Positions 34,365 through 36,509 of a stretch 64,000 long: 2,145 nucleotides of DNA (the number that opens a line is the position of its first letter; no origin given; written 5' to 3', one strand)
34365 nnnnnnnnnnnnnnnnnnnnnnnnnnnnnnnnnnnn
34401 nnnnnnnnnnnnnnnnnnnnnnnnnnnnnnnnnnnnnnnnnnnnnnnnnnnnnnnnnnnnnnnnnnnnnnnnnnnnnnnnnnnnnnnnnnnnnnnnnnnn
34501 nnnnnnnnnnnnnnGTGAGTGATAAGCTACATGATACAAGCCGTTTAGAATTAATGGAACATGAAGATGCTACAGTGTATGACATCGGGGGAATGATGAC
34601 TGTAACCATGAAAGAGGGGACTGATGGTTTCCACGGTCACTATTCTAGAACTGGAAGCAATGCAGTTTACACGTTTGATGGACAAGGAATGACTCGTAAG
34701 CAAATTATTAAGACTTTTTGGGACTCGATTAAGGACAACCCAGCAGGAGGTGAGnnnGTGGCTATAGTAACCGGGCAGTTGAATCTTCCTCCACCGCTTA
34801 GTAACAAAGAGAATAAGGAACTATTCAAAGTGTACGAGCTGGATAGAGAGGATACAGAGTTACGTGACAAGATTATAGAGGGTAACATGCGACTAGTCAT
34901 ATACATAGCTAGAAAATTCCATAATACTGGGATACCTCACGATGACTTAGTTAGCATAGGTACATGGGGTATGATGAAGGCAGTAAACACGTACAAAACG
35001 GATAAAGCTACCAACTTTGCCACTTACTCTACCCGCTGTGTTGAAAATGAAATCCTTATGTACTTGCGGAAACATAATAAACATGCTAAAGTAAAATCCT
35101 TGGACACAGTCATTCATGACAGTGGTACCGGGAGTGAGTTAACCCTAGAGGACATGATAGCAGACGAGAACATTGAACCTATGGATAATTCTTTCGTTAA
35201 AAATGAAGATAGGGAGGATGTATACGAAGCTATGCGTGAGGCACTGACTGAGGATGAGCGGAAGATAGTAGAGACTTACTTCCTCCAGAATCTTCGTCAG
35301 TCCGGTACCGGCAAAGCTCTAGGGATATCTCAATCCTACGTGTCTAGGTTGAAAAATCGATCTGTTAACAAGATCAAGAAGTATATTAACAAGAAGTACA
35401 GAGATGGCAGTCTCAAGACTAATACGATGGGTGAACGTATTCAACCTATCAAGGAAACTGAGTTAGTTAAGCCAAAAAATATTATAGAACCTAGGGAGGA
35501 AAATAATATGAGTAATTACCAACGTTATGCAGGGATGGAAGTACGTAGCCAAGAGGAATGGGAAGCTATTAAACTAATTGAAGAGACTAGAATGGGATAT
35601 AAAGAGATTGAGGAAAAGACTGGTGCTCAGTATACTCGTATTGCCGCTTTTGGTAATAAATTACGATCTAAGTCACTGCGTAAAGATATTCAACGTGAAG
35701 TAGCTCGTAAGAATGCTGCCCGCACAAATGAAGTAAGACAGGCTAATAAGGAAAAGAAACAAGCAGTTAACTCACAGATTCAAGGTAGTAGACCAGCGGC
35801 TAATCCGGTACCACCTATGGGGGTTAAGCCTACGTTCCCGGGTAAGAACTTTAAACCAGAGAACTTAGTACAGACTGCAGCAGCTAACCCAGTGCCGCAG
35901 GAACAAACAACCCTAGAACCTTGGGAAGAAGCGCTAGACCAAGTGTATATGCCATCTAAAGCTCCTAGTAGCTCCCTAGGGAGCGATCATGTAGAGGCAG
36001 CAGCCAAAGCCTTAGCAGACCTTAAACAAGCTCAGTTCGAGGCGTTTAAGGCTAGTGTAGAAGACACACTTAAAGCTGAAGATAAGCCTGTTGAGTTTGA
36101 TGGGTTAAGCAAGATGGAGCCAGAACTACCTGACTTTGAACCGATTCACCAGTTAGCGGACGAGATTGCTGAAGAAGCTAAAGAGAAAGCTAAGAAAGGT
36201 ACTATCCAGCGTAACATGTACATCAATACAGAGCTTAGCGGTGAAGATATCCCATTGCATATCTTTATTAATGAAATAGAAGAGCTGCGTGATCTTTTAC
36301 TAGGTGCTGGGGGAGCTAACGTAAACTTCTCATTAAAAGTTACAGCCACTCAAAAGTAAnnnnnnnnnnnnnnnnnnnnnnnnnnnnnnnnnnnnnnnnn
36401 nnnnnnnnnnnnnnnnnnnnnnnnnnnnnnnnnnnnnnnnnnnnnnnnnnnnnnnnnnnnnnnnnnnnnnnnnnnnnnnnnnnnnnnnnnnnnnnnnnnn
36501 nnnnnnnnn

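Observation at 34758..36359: SigE/K-like sigma lacking the inhibitory pro-sequence, fused to a 283-aa module with its own in-frame start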

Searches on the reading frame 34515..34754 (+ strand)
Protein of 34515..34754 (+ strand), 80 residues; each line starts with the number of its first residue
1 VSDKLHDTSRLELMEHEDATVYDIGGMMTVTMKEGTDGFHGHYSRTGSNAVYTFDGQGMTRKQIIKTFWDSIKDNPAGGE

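Call 99: search_protein_families(library=phrogs, proteins=[window:34515-34754:+], max_evalue=0.001)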
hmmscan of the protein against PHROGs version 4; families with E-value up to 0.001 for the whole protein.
window:34515-34754:+ (80 aa): 1 family
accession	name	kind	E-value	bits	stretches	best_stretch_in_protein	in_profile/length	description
phrog_2399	-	unknown function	5.3e-22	78.4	1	12-74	13-75/84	-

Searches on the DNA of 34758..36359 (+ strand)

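Call 7: search_dna_similar(query=window:34758-36359:+, collection=phages, mode=near, max_rows=30)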
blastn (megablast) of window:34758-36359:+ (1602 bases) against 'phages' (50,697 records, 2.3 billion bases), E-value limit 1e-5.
Records with a match: 1; places in all: 1; records where one place covers at least 80% of the query: 1.
Best place of each record, by identity: 80-90% 1.
By first word of the organism name: Phage 1.
By host as written in the record: Staphylococcus aureus ZH 2 1.
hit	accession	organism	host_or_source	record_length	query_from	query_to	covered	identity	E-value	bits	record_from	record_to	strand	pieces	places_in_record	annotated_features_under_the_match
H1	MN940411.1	Phage f2b1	Staphylococcus aureus ZH 2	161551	15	1602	99%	81.4%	0e+0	1279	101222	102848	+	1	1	RNA polymerase sigma factor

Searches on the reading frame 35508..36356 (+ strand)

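Call 4: search_protein_families(library=pfam, proteins=[window:35508-36356:+], max_evalue=1)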
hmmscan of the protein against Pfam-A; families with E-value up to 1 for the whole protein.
window:35508-36356:+ (283 aa): 0 families

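Call 5: search_protein_families(library=ncbifam, proteins=[window:35508-36356:+], max_evalue=1)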
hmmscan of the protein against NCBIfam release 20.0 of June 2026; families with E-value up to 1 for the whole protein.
window:35508-36356:+ (283 aa): 1 family
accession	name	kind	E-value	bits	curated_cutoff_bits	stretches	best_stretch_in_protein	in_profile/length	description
TIGR00507.1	aroE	equivalog_domain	0.027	13.6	200.2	1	175-272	30-130/270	shikimate dehydrogenase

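Call 6: search_protein_families(library=phrogs, proteins=[window:35508-36356:+], max_evalue=0.1)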
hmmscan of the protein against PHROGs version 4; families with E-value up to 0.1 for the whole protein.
window:35508-36356:+ (283 aa): 2 families
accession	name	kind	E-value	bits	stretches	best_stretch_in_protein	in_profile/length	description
phrog_8794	-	transcription regulation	4.3e-12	47.4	1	11-87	4-81/159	sigma factor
phrog_351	-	transcription regulation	5.4e-08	32.9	1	15-279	750-927/928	RNA polymerase sigma factor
